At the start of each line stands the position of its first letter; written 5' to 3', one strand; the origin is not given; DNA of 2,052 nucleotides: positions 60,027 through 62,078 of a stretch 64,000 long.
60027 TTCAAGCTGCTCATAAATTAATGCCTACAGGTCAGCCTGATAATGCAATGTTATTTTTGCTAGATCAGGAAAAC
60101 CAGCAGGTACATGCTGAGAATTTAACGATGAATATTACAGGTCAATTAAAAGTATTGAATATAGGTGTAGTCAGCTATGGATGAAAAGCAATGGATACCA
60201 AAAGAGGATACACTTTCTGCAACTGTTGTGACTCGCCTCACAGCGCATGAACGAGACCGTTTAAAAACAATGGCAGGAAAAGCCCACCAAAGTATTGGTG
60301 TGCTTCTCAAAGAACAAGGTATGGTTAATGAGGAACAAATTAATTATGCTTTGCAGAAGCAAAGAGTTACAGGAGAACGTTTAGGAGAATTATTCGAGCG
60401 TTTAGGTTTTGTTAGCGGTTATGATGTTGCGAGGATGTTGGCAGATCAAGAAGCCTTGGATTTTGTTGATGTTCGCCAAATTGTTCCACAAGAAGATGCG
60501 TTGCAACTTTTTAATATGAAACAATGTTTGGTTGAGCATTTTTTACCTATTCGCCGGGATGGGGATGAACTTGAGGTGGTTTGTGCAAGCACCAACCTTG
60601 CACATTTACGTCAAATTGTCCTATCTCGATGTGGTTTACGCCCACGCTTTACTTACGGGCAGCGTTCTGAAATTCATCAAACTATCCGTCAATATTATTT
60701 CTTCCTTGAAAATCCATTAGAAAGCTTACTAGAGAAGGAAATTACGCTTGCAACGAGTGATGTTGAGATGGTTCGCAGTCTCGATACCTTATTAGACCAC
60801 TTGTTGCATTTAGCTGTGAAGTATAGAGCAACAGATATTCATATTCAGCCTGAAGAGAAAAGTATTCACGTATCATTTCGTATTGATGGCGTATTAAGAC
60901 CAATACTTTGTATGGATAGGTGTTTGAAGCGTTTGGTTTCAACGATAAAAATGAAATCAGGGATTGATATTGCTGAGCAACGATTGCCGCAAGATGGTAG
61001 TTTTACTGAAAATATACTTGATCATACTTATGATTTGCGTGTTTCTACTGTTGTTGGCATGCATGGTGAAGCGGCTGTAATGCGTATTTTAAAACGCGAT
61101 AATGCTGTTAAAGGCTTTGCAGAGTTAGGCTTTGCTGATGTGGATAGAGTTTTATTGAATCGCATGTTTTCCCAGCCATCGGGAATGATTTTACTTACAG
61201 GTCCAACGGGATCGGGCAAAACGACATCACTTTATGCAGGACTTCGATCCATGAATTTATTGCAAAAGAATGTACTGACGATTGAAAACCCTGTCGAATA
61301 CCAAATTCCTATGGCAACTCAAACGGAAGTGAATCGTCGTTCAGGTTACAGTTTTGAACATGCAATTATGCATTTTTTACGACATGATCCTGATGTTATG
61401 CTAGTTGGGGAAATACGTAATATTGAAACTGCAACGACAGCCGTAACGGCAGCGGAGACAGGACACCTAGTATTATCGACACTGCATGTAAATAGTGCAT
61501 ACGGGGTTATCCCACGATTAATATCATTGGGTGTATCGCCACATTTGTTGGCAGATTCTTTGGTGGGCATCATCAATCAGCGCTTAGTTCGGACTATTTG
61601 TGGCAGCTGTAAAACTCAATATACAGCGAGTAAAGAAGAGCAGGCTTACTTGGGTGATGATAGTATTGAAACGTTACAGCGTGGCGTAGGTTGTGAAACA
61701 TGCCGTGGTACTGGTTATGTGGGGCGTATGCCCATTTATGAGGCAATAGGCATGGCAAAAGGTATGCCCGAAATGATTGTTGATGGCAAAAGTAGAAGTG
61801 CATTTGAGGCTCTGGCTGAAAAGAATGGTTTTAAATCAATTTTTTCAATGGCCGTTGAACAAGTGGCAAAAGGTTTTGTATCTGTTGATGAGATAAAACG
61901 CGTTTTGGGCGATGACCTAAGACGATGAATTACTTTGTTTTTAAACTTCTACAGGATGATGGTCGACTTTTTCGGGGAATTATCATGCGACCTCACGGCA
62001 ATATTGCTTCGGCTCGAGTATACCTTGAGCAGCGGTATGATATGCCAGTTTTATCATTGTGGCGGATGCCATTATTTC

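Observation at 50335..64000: Non-canonical MSHA/T2SS-hybrid type IV filament system (the main candidate for a new system)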

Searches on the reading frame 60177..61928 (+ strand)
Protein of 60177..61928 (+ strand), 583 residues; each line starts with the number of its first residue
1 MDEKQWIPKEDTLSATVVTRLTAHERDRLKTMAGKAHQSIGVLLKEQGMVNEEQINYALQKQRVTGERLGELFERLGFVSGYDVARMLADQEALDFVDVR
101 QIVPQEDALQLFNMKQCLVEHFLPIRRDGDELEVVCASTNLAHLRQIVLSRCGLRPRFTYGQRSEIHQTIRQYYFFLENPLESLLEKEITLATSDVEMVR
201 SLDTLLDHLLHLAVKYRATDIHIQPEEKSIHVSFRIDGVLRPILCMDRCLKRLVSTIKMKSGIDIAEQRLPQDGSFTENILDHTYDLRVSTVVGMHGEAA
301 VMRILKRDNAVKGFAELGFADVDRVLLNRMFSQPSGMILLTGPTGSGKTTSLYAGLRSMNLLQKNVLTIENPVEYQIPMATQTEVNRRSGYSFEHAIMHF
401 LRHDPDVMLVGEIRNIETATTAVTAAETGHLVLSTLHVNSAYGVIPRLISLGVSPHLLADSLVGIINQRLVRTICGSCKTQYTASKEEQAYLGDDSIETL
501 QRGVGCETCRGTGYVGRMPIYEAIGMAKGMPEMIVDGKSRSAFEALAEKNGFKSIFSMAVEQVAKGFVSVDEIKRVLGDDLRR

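Call 7: search_protein_families(library=ncbifam, proteins=[window:60177-61928:+], max_evalue=0.01)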
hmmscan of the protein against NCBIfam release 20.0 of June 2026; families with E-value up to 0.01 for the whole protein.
window:60177-61928:+ (583 aa): 25 families
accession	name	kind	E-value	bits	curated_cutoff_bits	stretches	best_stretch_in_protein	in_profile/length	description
TIGR02538.1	type_IV_pilB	equivalog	4.5e-121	405.2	675.65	1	40-577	2-562/564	type IV-A pilus assembly ATPase PilB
TIGR02533.1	type_II_gspE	equivalog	9.4e-119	397.2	630.25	1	153-576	45-485/486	type II secretion system ATPase GspE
NF007755.0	PRK10436.1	equivalog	4e-105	352.2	617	1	185-580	68-462/465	type II secretion system protein GspE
NF053534.1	T4PilAsmATPsTfpB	equivalog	1.2e-101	340.9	850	1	202-577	201-582/584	type IV pilus assembly ATPase TfpB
NF041000.1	ATPase_ComGA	equivalog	2e-74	249.9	300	1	208-472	2-266/267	competence type IV pilus ATPase ComGA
TIGR01420.1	pilT_fam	subfamily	4.3e-49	167.6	319.1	1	206-478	2-275/343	PilT/PilU family type 4a pilus ATPase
TIGR02525.1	plasmid_TraJ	equivalog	3.2e-23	82.3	368.3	1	321-474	136-301/372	plasmid transfer ATPase TraJ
TIGR02524.1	dot_icm_DotB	equivalog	1.8e-14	53.7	463.3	1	335-450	134-258/358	Dot/Icm type IV secretion system ATPase DotB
NF053729.1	c-di-GMP_motif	domain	6.3e-14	51.5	38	1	40-91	2-53/53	cyclic di-GMP-binding domain-containing protein, MshE-related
NF058587.1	archaellum_moto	equivalog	1e-13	50.9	550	1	338-450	278-395/527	archaellum flagellar ATPase motor FlaI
NF053672.1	bindosome_BasE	exception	6.1e-11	41.7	1000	1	338-451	273-391/512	bindosome assembly system ATPase subunit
TIGR03819.1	heli_sec_ATPase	hypoth_equivalog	2.5e-10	40.1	373.15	1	290-454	132-303/340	TadA family conjugal transfer-associated ATPase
TIGR02782.1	TrbB_P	equivalog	1.2e-09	37.9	304.55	1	338-450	139-254/303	P-type conjugative transfer ATPase TrbB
NF008411.1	PRK11234.1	equivalog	3.5e-09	35.6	1170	1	22-176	468-619/723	cyclic di-3',5'-guanylate-activated glycosyltransferase NfrB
TIGR02788.1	VirB11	equivalog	2.8e-08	33.2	249.95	1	337-452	146-266/308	P-type DNA transfer ATPase VirB11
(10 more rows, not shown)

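Call 8: search_protein_families(library=pfam, proteins=[window:60177-61928:+], max_evalue=0.01)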
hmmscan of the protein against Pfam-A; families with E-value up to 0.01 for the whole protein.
window:60177-61928:+ (583 aa): 4 families
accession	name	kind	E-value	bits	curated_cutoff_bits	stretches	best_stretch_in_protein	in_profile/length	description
PF00437.27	T2SSE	-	3.7e-106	355.3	24.9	1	202-575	8-370/370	Type II/IV secretion system protein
PF05157.20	MshEN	-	1.2e-08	35.2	23.1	1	94-174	3-84/90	MshEN domain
PF13555.12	AAA_29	-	0.0063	16.7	27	0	333-352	20-39/61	P-loop containing region of AAA domain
PF13401.12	AAA_22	-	0.0093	16.7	27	0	335-370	5-40/130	AAA domain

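Call 30: search_solved_structures(query=window:60177-61928:+, max_evalue=1e-10)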
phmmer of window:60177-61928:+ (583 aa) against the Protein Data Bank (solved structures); distinct sequences matched with E-value up to 1e-10: 23.
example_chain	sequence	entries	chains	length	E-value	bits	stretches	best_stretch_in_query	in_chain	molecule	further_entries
6f8l_G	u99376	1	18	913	1.3e-101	343.8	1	38-573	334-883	Type IV pilus assembly protein PilF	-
4pht_A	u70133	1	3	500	8.4e-90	304.9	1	188-577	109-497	General secretory pathway protein E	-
4ksr_A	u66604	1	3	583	4.7e-88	299.1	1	203-577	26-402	Type II secretion system protein E, Hemolysin-coregulated protein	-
4kss_A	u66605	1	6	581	5e-88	299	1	203-577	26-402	Type II secretion system protein E, hemolysin-coregulated protein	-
1p9r_A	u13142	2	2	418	8.6e-88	298.3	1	203-575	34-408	General secretion pathway protein E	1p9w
3jc8_Ba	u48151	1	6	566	8.7e-85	288.4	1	40-573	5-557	Type IV-A pilus assembly ATPase PilB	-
5oiu_A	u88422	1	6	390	2.7e-83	283.4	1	212-573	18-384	Type IV pilus assembly protein PilF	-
5it5_F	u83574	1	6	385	2.9e-83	283.4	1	213-573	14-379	ATP binding motif-containing protein PilF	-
6ejf_A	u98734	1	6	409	3.3e-83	283.2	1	213-573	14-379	Type IV pilus assembly protein PilF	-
5zfr_A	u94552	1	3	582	7.6e-82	278.6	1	39-577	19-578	Type IV pilus biogenesis ATPase PilB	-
6olj_C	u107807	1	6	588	1.1e-81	278.2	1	39-577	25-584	Type IV pilus biogenesis ATPase PilB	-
5tsg_B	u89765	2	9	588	1.6e-81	277.6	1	39-577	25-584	Type IV pilus biogenesis ATPase PilB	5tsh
5fl3_A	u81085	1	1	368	9.5e-32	113.3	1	208-475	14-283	PILI RETRACTION PROTEIN PILT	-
3jvu_A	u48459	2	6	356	7.3e-30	107.1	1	209-477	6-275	Twitching mobility protein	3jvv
5zfq_A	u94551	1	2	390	9.4e-30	106.7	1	298-476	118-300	Twitching motility pilus retraction protein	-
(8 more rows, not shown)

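Call 33: search_dna_similar(query=window:60177-61928:+, collection=plasmids, mode=protein, max_rows=30)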
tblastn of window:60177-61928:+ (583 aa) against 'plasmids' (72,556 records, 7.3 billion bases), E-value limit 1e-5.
The search stops at 5000 records and this limit was reached: more records match than are counted here, and every count below describes the 5000 best-scoring records only.
Records with a match: at least 5000; places in all: 7507; records where one place covers at least 80% of the query: 43.
Best place of each record, by identity: <60% 5000.
By first word of the organism name: Escherichia 2259; Klebsiella 564; Salmonella 530; Pseudomonas 238; Acinetobacter 162; Vibrio 145; Shigella 144; Ralstonia 122; Serratia 114; Enterobacter 100; and 161 more.
By predicted mobility (MOB-suite, as given by PLSDB): conjugative 3367; non-mobilizable 1023; mobilizable 610.
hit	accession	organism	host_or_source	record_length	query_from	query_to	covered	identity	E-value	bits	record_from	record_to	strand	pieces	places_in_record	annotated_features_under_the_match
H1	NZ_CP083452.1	Comamonas odontotermitis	cell culture,cucumber rhizosphere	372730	31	581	95%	33.3%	5e-81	285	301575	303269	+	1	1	gspE: type II secretion system ATPase GspE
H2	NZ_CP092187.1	Deinococcus sp. KNUC1210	Setaria viridis,cell ...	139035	28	573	94%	33.4%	9e-70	252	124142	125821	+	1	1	ATPase, T2SS/T4P/T4SS family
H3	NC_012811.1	Methylorubrum extorquens AM1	-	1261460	43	578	92%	33.9%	1e-70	254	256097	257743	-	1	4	none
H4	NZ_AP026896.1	Aeromonas caviae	Microbe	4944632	40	581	93%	33.2%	2e-72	260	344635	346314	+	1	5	none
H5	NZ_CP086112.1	Skermanella rosea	single cell,hydrocarbon-contaminated ...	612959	65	576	88%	35.0%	4e-72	259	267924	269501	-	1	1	ATPase, T2SS/T4P/T4SS family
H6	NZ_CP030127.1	Indioceanicola profundi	sediment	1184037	40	576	92%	33.3%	1e-71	258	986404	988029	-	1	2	none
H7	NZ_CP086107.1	Skermanella mucosa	single cell,crude oil contaminated ...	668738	65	576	88%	34.9%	4e-72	259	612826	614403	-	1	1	ATPase, T2SS/T4P/T4SS family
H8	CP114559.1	Candidatus Manganitrophus sp.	activated carbon metagenome,metagenomic ...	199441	40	576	92%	33.2%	3e-77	274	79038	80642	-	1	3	ATPase, T2SS/T4P/T4SS family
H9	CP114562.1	Candidatus Manganitrophus sp.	activated carbon metagenome,metagenomic ...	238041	40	576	92%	33.2%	3e-77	274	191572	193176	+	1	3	ATPase, T2SS/T4P/T4SS family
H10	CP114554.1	Candidatus Manganitrophus sp.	activated carbon metagenome,metagenomic ...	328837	40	576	92%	33.2%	3e-77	274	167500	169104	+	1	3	ATPase, T2SS/T4P/T4SS family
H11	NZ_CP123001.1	Neorhizobium petrolearium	single cell,petroleum contaminated soil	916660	31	577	94%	32.3%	3e-67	244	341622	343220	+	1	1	GspE/PulE family protein | hypothetical protein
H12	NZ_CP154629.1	Acetoanaerobium noterae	cell culture,Sludge of a digestion ...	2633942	40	576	92%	32.8%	6e-86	299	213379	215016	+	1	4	none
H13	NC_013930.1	Thioalkalivibrio sp. K90mix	-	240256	38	581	93%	32.4%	8e-54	205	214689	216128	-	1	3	ATPase, T2SS/T4P/T4SS family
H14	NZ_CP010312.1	Geoalkalibacter subterraneus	-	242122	40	576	92%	32.4%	2e-66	242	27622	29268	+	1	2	GspE/PulE family protein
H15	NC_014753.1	Oceanithermus profundus DSM 14977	deep sea hot vent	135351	30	573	93%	31.5%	9e-59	219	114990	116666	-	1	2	GspE/PulE family protein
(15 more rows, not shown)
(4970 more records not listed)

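Call 35: get_annotated_region(hit=H4, flank=14000)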
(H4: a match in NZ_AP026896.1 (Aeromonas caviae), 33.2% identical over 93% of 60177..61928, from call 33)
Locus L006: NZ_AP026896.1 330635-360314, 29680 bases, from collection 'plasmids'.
description: Aeromonas caviae strain KAM479 plasmid pKAM479_3, complete sequence
organism: Aeromonas caviae (NCBI taxid 648)
taxonomy: Bacteria; Pseudomonadota; Gammaproteobacteria; Aeromonadales; Aeromonadaceae; Aeromonas; Aeromonas caviae
host: -; source: Microbe; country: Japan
typing (MOB-suite, as given by PLSDB): non-mobilizable
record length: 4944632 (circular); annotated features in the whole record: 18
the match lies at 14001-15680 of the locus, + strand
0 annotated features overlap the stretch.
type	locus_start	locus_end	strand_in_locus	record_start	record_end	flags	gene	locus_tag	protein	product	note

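Call 38: find_homologous_proteins(query=window:60177-61928:+, max_evalue=1e-20)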
Query window:60177-61928:+ (583 aa): 8000 proteins with E <= 1e-20 among 8000 candidates; the best 120 are listed.
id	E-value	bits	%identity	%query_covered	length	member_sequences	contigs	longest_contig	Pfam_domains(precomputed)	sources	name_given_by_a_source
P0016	0.0e+0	1291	99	100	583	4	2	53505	PF05157.21,PF00437.27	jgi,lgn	-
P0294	0.0e+0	1017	78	100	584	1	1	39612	PF05157.21,PF00437.27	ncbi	ncbi:MAG: ATPase, T2SS/T4P/T4SS family [Mariprofundaceae bacterium]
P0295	1.2e-297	1006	78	100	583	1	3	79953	PF05157.21,PF00437.27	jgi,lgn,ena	-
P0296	5.8e-287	971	73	100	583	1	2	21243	PF05157.21,PF00437.27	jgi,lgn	-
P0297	1.9e-187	642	52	92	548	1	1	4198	PF05157.21,PF00437.27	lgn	-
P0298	5.9e-187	640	54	94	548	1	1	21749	PF05157.21,PF00437.27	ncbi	ncbi:MAG: Flp pilus assembly complex ATPase component TadA [Magnetococcus sp. WYHC-3]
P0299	1.8e-185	636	53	92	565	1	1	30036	PF05157.21,PF00437.27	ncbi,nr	ncbi:MAG: Flp pilus assembly complex ATPase component TadA [Gammaproteobacteria bacterium]|nr:Flp pi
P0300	1.4e-184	633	54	93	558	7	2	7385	PF05157.21,PF00437.27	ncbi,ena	-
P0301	2.6e-184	632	51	93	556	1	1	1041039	PF05157.21,PF00437.27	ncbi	-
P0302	1.0e-182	627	51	94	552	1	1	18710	PF05157.21,PF00437.27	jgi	jgi:general secretion pathway protein E/type IV pilus assembly protein PilB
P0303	1.2e-182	626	51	93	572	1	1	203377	PF05157.21,PF00437.27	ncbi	-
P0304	1.2e-182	626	52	94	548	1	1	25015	PF05157.21,PF00437.27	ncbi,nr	ncbi:MAG: Flp pilus assembly complex ATPase component TadA [Magnetococcales bacterium]|nr:Flp pilus 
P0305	2.2e-182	625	52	92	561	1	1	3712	PF05157.21,PF00437.27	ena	-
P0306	1.6e-181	623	50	93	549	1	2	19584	PF05157.21,PF00437.27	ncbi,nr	ncbi:MAG: Flp pilus assembly complex ATPase component TadA [Magnetococcales bacterium]|nr:Flp pilus 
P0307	1.8e-181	622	53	93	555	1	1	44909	PF05157.21,PF00437.27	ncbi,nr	ncbi:MAG: Flp pilus assembly complex ATPase component [Desulfobacteraceae bacterium]|nr:Flp pilus as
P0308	3.6e-181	621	51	93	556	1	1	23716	PF05157.21,PF00437.27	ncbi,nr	ncbi:MAG: Flp pilus assembly complex ATPase component TadA [Magnetococcales bacterium]|nr:Flp pilus 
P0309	4.0e-181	621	53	94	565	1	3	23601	PF05157.21,PF00437.27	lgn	-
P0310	4.0e-181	621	52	94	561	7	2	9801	PF05157.21,PF00437.27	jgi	jgi:general secretion pathway protein E/type IV pilus assembly protein PilB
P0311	4.6e-181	621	50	93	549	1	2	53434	PF05157.21,PF00437.27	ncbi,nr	ncbi:MAG: Flp pilus assembly complex ATPase component TadA [Magnetococcus sp. DMHC-1]|nr:Flp pilus a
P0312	4.8e-181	621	49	94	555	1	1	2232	PF05157.21,PF00437.27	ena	-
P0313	6.8e-181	620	50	93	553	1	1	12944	PF05157.21,PF00437.27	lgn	-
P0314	7.0e-181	620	50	93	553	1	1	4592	PF05157.21,PF00437.27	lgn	-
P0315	7.7e-181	620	51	93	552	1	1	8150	PF05157.21,PF00437.27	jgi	jgi:general secretion pathway protein E/type IV pilus assembly protein PilB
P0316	8.9e-181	620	51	94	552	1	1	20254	PF05157.21,PF00437.27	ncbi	-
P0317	9.5e-181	620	52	93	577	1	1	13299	PF05157.21,PF00437.27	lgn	-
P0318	1.0e-180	620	51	94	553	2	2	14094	PF05157.21,PF00437.27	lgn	-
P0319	1.5e-180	619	51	93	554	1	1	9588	PF05157.21,PF00437.27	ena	-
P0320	2.2e-180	619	52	94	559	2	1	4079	PF05157.21,PF00437.27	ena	-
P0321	2.3e-180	619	51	94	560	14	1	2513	PF05157.21,PF00437.27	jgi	-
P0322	2.4e-180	619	50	93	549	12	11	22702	PF05157.21,PF00437.27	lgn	-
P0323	4.1e-180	618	52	93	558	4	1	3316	PF05157.21,PF00437.27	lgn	-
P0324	5.4e-180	618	51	93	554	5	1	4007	PF05157.21,PF00437.27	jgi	-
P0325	7.6e-180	617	51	94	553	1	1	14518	PF05157.21,PF00437.27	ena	-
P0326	8.9e-180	617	51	93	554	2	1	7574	PF05157.21,PF00437.27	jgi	-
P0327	9.0e-180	617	51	94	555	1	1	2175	PF05157.21,PF00437.27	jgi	-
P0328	1.1e-179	617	51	93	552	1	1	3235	PF05157.21,PF00437.27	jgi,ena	-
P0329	1.1e-179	616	51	93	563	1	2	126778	PF05157.21,PF00437.27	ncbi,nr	ncbi:MAG: Flp pilus assembly complex ATPase component TadA [Magnetococcales bacterium]|nr:Flp pilus 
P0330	3.2e-179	615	50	93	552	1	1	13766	PF05157.21,PF00437.27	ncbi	-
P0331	3.3e-179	615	51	93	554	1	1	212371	PF05157.21,PF00437.27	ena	-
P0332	4.0e-179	615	50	93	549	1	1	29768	PF05157.21,PF00437.27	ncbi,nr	ncbi:MAG: type II/IV secretion system protein [Magnetococcales bacterium]|nr:type II/IV secretion sy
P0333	4.1e-179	615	50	93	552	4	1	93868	PF05157.21,PF00437.27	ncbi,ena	-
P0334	6.0e-179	614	54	93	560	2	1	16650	PF05157.21,PF00437.27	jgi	-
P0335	6.3e-179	614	50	94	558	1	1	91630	PF05157.21,PF00437.27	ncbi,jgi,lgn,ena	-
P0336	9.0e-179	613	52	93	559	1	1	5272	PF05157.21,PF00437.27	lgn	-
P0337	1.0e-178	613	51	93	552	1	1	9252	PF05157.21,PF00437.27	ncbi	-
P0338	1.2e-178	613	51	93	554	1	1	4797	PF05157.21,PF00437.27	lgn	-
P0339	1.2e-178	613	50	95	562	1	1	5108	PF05157.21,PF00437.27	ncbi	-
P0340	1.3e-178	613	51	93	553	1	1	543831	PF05157.21,PF00437.27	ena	-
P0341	1.3e-178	613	51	93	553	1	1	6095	PF05157.21,PF00437.27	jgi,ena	-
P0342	1.4e-178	613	50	93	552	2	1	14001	PF05157.21,PF00437.27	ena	-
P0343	1.4e-178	613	50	93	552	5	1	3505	PF05157.21,PF00437.27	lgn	-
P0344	1.4e-178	613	51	93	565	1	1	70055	PF05157.21,PF00437.27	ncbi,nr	ncbi:MAG: Flp pilus assembly complex ATPase component TadA [Magnetococcales bacterium]|nr:Flp pilus 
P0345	1.5e-178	613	50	93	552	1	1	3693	PF05157.21,PF00437.27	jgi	-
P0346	1.8e-178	613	51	94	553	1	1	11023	PF05157.21,PF00437.27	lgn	-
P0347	2.1e-178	612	50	96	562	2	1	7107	PF05157.21,PF00437.27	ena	-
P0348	2.1e-178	612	50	94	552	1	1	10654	PF05157.21,PF00437.27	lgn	-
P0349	2.3e-178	612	51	94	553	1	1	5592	PF05157.21,PF00437.27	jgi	jgi:type II secretory ATPase GspE/PulE/Tfp pilus assembly ATPase PilB-like protein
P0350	2.5e-178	612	49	95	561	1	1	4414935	PF05157.21,PF00437.27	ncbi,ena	-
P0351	2.7e-178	612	50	95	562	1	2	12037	PF05157.21,PF00437.27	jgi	jgi:type II secretory ATPase GspE/PulE/Tfp pilus assembly ATPase PilB-like protein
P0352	2.9e-178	612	52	94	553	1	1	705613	PF05157.21,PF00437.27,PF25199.2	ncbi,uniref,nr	ncbi:GspE/PulE family protein [Magnetofaba australis]|uniref:Putative type II secretion system prote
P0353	3.4e-178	612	50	93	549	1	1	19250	PF05157.21,PF00437.27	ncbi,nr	ncbi:MAG: type II/IV secretion system protein [Magnetococcales bacterium]|nr:type II/IV secretion sy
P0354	4.2e-178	611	50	94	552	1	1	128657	PF05157.21,PF00437.27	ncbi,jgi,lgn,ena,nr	ncbi:MAG: GspE/PulE family protein [Proteobacteria bacterium]|nr:GspE/PulE family protein [Pseudomon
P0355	4.7e-178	611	50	93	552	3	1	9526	PF05157.21,PF00437.27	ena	-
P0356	4.8e-178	611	50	95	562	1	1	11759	PF00437.27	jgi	-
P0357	6.4e-178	611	52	93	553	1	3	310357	PF05157.21,PF00437.27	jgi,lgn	jgi:general secretion pathway protein E/type IV pilus assembly protein PilB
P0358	8.2e-178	610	51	95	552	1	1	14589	PF05157.21,PF00437.27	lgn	-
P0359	9.7e-178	610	49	93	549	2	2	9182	PF05157.21,PF00437.27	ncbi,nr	ncbi:MAG: Flp pilus assembly complex ATPase component TadA [Magnetococcales bacterium]|nr:Flp pilus 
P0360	1.3e-177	610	52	93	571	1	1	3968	PF05157.21,PF00437.27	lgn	-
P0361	1.3e-177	610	52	93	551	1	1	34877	PF05157.21,PF00437.27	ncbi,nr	ncbi:MAG: type II/IV secretion system protein [Magnetococcales bacterium]|nr:type II/IV secretion sy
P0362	1.3e-177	610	50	94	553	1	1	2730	PF05157.21,PF00437.27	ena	-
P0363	1.5e-177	609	51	93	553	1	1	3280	PF05157.21,PF00437.27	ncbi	-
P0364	1.6e-177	609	51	94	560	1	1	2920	PF05157.21,PF00437.27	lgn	-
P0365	2.1e-177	609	50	93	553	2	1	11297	PF05157.21,PF00437.27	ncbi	-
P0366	2.1e-177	609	49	94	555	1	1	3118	PF05157.21,PF00437.27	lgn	-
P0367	2.6e-177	609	49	95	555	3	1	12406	PF05157.21,PF00437.27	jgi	jgi:type II secretory ATPase GspE/PulE/Tfp pilus assembly ATPase PilB-like protein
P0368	3.0e-177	608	50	93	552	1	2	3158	PF05157.21,PF00437.27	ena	-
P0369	3.7e-177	608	50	94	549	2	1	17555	PF05157.21,PF00437.27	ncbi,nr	ncbi:MAG: Flp pilus assembly complex ATPase component TadA [Magnetococcales bacterium]|nr:Flp pilus 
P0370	4.4e-177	608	50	94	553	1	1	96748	PF05157.21,PF00437.27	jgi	jgi:general secretion pathway protein E/type IV pilus assembly protein PilB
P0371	5.6e-177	608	50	93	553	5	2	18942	PF05157.21,PF00437.27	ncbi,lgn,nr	ncbi:MAG: type II/IV secretion system protein [Deltaproteobacteria bacterium]|nr:type II/IV secretio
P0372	7.6e-177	607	50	93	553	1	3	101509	PF05157.21,PF00437.27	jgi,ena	jgi:type II secretory ATPase GspE/PulE/Tfp pilus assembly ATPase PilB-like protein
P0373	7.6e-177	607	50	93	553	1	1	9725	PF05157.21,PF00437.27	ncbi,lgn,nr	ncbi:MAG: Flp pilus assembly complex ATPase component TadA [Desulfatitalea sp.]|nr:GspE/PulE family 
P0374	8.4e-177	607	50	93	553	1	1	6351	PF05157.21,PF00437.27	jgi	jgi:general secretion pathway protein E/type IV pilus assembly protein PilB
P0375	9.0e-177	607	50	93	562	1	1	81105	PF05157.21,PF00437.27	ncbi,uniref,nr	ncbi:GspE/PulE family protein [Desulfatitalea alkaliphila]|uniref:GspE/PulE family protein n=1 Tax=D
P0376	9.1e-177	607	51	94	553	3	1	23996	PF05157.21,PF00437.27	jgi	jgi:type II secretory ATPase GspE/PulE/Tfp pilus assembly ATPase PilB-like protein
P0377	1.1e-176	607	49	93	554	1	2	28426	PF05157.21,PF00437.27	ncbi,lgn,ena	-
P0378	1.1e-176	607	50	93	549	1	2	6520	PF05157.21,PF00437.27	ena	-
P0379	1.2e-176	606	50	93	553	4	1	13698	PF05157.21,PF00437.27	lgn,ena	-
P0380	1.3e-176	606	51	93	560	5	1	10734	PF05157.21,PF00437.27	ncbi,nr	ncbi:MAG: type II/IV secretion system protein [Magnetococcales bacterium]|nr:type II/IV secretion sy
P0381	1.4e-176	606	50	94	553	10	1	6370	PF05157.21,PF00437.27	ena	-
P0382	1.5e-176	606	51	93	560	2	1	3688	PF05157.21,PF00437.27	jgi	-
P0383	1.6e-176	606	49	93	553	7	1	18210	PF05157.21,PF00437.27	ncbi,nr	ncbi:MAG: Flp pilus assembly complex ATPase component TadA [Deltaproteobacteria bacterium]|nr:Flp pi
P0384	1.7e-176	606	48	94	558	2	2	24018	PF05157.21,PF00437.27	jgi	-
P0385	1.9e-176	606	52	94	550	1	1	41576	PF05157.21,PF00437.27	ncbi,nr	ncbi:MAG: Flp pilus assembly complex ATPase component TadA [Magnetococcales bacterium]|nr:Flp pilus 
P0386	2.1e-176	606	50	93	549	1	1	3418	PF05157.21,PF00437.27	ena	-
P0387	2.2e-176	606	49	94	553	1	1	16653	PF05157.21,PF00437.27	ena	-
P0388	3.0e-176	605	50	94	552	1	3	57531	PF05157.21,PF00437.27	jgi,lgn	-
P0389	3.9e-176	605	51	93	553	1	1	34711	PF05157.21,PF00437.27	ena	-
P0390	4.2e-176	605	49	94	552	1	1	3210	PF05157.21,PF00437.27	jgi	-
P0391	4.7e-176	605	50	93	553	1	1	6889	PF05157.21,PF00437.27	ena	-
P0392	4.7e-176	604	49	93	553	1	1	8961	PF05157.21,PF00437.27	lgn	-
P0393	5.6e-176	604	50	94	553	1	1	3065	PF05157.21,PF00437.27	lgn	-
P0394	5.6e-176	604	51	94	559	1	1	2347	PF05157.21,PF00437.27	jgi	jgi:general secretion pathway protein E/type IV pilus assembly protein PilB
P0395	5.7e-176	604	49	93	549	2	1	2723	PF05157.21,PF00437.27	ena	-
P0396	6.5e-176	604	50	93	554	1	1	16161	PF05157.21,PF00437.27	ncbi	-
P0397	7.1e-176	604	50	93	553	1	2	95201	PF05157.21,PF00437.27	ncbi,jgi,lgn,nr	ncbi:MAG: GspE/PulE family protein [Desulfatiglans sp.]|jgi:general secretion pathway protein E/type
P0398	7.2e-176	604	49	93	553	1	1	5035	PF05157.21,PF00437.27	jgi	-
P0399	7.3e-176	604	51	94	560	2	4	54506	PF05157.21,PF00437.27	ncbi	-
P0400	8.0e-176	604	49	93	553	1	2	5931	PF05157.21,PF00437.27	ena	-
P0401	8.1e-176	604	50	93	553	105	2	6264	PF05157.21,PF00437.27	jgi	-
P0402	8.7e-176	604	50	93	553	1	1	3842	PF05157.21,PF00437.27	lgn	-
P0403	9.0e-176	604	49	94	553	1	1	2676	PF05157.21,PF00437.27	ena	-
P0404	9.6e-176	603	49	93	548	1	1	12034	PF05157.21,PF00437.27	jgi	-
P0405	9.6e-176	603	49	93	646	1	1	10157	PF05157.21,PF00437.27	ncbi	-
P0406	9.8e-176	603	50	94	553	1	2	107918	PF05157.21,PF00437.27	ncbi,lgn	-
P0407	1.0e-175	603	50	93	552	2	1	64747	PF05157.21,PF00437.27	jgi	-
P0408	1.1e-175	603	49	93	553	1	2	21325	PF05157.21,PF00437.27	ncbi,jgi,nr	ncbi:MAG: type II/IV secretion system protein [Deltaproteobacteria bacterium]|nr:type II/IV secretio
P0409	1.3e-175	603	51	93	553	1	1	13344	PF05157.21,PF00437.27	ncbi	-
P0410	1.3e-175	603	49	93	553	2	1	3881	PF05157.21,PF00437.27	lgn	-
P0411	1.6e-175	603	50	93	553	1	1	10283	PF05157.21,PF00437.27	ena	-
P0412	1.7e-175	603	50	94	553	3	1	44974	PF05157.21,PF00437.27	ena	-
